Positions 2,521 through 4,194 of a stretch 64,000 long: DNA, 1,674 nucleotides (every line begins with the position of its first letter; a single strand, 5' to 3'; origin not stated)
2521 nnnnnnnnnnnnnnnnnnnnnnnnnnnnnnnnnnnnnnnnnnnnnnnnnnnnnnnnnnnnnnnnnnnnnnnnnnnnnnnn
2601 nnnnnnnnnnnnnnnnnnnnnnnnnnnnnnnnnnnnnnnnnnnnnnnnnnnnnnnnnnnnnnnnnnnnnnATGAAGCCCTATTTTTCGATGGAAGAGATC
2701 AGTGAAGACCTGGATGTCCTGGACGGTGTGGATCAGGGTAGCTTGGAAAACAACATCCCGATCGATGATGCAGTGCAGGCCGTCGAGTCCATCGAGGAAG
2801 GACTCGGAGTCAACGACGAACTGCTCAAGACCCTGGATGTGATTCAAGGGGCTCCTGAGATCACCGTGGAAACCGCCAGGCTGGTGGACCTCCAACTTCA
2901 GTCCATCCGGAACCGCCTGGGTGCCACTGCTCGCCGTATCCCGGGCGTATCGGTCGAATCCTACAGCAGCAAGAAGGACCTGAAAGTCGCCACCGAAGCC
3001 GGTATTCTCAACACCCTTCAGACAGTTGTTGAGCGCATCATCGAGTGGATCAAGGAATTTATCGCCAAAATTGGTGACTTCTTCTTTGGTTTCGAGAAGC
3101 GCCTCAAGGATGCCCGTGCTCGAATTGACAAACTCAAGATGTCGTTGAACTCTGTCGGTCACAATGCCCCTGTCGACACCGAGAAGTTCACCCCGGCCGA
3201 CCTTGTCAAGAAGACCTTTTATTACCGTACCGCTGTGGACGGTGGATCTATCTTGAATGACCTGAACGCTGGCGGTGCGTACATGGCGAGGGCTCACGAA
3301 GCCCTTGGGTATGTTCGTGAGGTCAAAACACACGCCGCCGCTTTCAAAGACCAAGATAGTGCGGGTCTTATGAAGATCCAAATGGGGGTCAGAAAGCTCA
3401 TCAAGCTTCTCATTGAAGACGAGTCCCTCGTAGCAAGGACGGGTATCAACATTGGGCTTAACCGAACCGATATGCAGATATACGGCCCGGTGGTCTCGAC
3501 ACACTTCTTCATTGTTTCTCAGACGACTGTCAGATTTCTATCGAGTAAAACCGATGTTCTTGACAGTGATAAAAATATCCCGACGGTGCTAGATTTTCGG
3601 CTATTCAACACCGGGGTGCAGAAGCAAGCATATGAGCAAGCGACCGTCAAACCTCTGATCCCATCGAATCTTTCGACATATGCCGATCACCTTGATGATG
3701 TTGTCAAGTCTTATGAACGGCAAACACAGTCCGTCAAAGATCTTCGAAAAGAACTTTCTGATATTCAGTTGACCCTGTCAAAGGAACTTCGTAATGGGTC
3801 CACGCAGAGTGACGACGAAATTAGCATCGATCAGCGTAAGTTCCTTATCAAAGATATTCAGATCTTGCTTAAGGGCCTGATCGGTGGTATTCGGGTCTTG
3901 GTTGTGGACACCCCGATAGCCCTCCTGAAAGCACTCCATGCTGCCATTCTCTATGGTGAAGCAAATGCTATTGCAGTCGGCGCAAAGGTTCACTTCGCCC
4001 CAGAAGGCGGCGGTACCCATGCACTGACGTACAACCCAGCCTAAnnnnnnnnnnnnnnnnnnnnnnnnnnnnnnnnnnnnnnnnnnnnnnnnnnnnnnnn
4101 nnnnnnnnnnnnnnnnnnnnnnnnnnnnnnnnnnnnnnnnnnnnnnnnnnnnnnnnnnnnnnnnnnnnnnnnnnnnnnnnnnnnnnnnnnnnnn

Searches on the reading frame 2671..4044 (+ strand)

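Call 44: search_protein_families(library=phrogs, proteins=[window:2671-4044:+], max_evalue=0.00001)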
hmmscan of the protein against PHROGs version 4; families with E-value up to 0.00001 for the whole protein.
window:2671-4044:+ (457 aa): 2 families
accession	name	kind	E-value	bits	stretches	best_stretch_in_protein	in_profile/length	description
phrog_2497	-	head and packaging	5.3e-11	43.2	1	49-173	71-196/455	internal head protein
phrog_6807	-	head and packaging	6.6e-06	26.5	0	64-168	129-234/462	internal head protein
